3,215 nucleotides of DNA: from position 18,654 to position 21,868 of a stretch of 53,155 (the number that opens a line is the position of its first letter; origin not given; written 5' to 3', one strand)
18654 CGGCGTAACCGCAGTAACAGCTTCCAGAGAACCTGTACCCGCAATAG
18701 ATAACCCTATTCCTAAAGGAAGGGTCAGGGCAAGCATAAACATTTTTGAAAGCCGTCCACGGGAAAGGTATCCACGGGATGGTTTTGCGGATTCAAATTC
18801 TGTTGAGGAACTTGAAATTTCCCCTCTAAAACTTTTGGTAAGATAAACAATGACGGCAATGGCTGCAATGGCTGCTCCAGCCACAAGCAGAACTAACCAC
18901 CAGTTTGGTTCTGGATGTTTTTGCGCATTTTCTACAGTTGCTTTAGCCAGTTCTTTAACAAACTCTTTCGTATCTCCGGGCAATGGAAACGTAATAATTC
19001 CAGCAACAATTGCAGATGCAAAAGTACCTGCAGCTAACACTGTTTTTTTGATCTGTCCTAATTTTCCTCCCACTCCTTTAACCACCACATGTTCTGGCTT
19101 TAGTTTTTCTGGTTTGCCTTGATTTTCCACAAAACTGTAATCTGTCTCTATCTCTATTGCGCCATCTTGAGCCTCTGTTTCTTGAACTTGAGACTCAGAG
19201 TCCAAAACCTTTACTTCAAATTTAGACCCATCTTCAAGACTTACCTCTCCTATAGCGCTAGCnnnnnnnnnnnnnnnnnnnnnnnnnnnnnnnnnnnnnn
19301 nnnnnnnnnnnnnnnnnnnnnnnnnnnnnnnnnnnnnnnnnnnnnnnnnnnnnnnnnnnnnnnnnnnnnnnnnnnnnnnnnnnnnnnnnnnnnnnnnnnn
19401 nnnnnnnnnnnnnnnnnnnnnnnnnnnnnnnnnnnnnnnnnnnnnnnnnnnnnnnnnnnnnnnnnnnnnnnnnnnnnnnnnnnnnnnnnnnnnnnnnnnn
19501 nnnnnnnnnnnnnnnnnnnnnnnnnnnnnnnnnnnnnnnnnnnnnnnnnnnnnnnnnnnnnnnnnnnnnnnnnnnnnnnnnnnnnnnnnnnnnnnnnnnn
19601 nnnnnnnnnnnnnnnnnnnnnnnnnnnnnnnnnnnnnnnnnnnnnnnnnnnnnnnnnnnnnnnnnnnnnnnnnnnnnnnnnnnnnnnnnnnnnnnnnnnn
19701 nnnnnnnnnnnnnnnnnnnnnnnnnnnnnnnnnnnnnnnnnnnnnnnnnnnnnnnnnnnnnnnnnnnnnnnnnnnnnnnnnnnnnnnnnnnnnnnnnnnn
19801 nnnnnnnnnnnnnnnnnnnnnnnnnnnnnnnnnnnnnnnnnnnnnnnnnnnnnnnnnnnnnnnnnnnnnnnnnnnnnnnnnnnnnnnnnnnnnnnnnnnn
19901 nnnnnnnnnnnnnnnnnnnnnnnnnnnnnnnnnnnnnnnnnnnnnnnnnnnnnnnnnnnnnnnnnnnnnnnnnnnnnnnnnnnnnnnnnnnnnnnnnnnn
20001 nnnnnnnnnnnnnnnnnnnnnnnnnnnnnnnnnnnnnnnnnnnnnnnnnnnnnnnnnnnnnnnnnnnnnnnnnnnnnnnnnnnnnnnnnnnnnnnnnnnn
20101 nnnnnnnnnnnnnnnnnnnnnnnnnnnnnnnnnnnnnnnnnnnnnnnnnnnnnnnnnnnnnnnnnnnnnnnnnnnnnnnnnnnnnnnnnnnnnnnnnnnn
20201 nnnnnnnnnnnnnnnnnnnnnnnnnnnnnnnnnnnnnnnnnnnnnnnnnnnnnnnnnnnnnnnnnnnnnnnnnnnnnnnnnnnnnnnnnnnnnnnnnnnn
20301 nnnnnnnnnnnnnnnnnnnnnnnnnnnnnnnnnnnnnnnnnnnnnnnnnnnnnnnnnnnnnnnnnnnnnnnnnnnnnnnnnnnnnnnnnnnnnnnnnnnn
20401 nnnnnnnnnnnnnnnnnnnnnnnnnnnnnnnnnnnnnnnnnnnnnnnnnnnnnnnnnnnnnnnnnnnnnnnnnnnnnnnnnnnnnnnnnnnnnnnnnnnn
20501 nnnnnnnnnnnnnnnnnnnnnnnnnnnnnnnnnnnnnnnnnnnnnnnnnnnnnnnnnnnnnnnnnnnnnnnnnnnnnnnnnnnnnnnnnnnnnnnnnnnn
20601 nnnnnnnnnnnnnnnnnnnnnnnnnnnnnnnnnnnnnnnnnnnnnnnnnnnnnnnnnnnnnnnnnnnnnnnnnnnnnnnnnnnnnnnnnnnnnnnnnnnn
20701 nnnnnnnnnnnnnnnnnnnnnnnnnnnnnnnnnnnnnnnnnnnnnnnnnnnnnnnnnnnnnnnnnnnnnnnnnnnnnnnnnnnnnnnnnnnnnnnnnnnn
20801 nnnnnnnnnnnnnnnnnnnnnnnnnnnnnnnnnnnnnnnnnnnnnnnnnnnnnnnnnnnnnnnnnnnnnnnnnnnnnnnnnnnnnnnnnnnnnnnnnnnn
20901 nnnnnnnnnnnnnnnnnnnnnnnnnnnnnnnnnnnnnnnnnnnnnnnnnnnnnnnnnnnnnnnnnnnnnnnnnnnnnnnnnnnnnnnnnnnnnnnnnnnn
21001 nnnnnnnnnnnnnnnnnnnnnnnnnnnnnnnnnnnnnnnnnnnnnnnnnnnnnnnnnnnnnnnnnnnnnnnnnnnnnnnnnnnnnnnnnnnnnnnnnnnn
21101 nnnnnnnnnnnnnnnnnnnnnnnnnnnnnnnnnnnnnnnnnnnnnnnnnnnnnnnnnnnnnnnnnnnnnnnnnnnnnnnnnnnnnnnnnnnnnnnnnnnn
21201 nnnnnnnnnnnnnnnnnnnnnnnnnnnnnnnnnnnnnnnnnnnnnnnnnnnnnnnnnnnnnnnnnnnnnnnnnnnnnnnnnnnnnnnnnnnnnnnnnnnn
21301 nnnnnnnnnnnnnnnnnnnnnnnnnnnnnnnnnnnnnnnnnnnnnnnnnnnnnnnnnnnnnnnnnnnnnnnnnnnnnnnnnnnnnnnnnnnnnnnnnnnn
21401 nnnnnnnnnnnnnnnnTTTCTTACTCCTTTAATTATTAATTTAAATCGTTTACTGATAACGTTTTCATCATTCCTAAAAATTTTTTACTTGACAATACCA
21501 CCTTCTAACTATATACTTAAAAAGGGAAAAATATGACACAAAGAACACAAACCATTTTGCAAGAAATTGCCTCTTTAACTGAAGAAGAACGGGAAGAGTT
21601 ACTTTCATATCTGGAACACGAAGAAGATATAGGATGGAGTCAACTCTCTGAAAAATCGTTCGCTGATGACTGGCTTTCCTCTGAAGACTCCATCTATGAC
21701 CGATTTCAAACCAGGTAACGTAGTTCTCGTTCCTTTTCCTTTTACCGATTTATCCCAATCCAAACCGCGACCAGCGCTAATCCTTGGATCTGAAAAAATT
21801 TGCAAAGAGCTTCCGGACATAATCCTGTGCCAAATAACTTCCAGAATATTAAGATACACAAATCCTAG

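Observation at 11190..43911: Seven internal prepilin-type (class III signal) motifs, G|F[TSA]L.E plus a hydrophobic helix, punctuate the two giant proteins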

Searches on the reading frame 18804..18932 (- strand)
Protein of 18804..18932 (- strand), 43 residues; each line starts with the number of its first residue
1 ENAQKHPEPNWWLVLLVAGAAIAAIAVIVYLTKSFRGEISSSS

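Call 48: search_protein_families(library=pfam, proteins=[window:18804-18932:-], max_evalue=10)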
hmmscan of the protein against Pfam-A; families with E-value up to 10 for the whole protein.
seq(43 aa): 5 families
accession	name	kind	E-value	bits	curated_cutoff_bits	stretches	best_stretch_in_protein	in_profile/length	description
PF12555.13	SteA-like_C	-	0.0031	18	26.4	1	11-36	13-38/52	SteA-like C-terminal domain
PF14715.11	FixP_N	-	0.0062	16.6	24.9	1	6-31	17-42/48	N-terminal domain of cytochrome oxidase-cbb3, FixP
PF19865.4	DUF6338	-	0.062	13.3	26.5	1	10-36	85-111/205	Family of unknown function (DUF6338)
PF24358.1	ABCC10_N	-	0.068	13.1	26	1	7-37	111-141/200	ABCC10 N-terminal domain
PF19084.5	DUF5775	-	0.36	11.6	28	1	16-35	9-28/81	Family of unknown function (DUF5775)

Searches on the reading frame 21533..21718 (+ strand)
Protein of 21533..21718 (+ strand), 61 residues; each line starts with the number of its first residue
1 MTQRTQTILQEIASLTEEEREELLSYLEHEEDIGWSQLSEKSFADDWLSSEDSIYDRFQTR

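Call 71: search_protein_families(library=pfam, proteins=[window:21533-21718:+], max_evalue=1)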
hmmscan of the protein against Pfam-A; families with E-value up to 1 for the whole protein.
window:21533-21718:+ (61 aa): 2 families
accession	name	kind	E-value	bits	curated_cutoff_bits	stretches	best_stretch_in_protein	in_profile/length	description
PF18609.8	SAM_Exu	-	0.09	13.5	28.9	1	6-28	48-70/72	Exuperantia SAM-like domain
PF13618.11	Gluconate_2-dh3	-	0.19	12.5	23.4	1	10-45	65-105/135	Gluconate 2-dehydrogenase subunit 3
